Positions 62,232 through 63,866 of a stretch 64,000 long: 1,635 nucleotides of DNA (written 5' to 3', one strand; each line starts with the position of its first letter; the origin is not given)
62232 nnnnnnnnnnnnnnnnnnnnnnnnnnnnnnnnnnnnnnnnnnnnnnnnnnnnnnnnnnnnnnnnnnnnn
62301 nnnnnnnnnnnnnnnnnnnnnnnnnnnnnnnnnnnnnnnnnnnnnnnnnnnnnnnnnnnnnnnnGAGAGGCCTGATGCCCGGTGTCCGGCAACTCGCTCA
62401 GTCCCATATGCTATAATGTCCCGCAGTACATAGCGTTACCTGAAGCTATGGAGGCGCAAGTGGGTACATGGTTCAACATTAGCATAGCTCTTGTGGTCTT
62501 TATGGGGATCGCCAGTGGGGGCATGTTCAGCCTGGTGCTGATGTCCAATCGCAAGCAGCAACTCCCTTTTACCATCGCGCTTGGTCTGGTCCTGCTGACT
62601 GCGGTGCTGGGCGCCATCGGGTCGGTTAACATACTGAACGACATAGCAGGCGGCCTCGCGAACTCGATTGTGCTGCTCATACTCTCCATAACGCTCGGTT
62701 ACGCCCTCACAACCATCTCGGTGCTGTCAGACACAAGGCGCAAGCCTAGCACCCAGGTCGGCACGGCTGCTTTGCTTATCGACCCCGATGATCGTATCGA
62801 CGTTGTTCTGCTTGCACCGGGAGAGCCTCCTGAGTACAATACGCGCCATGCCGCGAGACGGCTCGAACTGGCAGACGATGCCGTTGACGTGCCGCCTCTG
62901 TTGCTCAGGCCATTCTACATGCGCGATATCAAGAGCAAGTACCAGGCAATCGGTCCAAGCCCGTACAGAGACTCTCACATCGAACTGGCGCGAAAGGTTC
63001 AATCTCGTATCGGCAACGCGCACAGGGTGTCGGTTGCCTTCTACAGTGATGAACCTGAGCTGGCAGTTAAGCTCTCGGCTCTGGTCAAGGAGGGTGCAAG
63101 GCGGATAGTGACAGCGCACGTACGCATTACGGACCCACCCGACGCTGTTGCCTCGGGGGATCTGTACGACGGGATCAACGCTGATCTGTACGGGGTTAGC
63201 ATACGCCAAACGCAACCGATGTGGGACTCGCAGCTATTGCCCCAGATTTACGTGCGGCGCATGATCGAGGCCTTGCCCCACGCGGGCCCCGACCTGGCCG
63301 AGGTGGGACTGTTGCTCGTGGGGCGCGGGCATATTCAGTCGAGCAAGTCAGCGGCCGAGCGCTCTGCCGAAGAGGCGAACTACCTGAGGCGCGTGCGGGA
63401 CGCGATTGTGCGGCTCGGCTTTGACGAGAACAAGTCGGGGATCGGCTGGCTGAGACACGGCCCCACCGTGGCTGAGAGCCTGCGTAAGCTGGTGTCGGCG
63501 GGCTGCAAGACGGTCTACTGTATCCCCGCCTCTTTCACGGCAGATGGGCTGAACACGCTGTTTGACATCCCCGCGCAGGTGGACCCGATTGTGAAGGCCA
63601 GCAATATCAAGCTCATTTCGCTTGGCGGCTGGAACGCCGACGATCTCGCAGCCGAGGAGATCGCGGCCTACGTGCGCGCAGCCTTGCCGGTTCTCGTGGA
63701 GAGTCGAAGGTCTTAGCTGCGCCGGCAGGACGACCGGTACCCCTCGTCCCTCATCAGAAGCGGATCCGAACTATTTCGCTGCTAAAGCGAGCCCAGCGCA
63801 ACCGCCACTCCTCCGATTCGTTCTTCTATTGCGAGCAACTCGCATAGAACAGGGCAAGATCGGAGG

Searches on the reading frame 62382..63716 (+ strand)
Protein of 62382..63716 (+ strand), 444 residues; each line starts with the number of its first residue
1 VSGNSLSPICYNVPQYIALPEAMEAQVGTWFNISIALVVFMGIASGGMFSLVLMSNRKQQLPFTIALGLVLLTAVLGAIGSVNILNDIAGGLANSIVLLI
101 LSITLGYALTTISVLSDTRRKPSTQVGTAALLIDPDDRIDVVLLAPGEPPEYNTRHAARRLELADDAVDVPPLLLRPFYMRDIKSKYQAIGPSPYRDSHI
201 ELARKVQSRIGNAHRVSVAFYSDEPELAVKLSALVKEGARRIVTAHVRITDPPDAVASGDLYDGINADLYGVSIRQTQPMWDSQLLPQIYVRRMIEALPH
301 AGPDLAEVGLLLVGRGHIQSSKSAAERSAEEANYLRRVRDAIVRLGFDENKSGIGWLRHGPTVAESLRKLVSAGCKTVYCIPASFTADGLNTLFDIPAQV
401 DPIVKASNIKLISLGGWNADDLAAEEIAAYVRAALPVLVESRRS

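Call 74: search_protein_families(library=pfam, proteins=[window:62382-63716:+], max_evalue=0.00001)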
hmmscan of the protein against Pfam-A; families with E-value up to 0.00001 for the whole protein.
window:62382-63716:+ (444 aa): 2 families
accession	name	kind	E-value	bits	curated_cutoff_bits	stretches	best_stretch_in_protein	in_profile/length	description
PF00762.24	Ferrochelatase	-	2.2e-12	47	27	1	344-433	227-315/317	Ferrochelatase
PF01903.22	CbiX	-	4e-06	27.5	22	0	321-402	5-78/106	CbiX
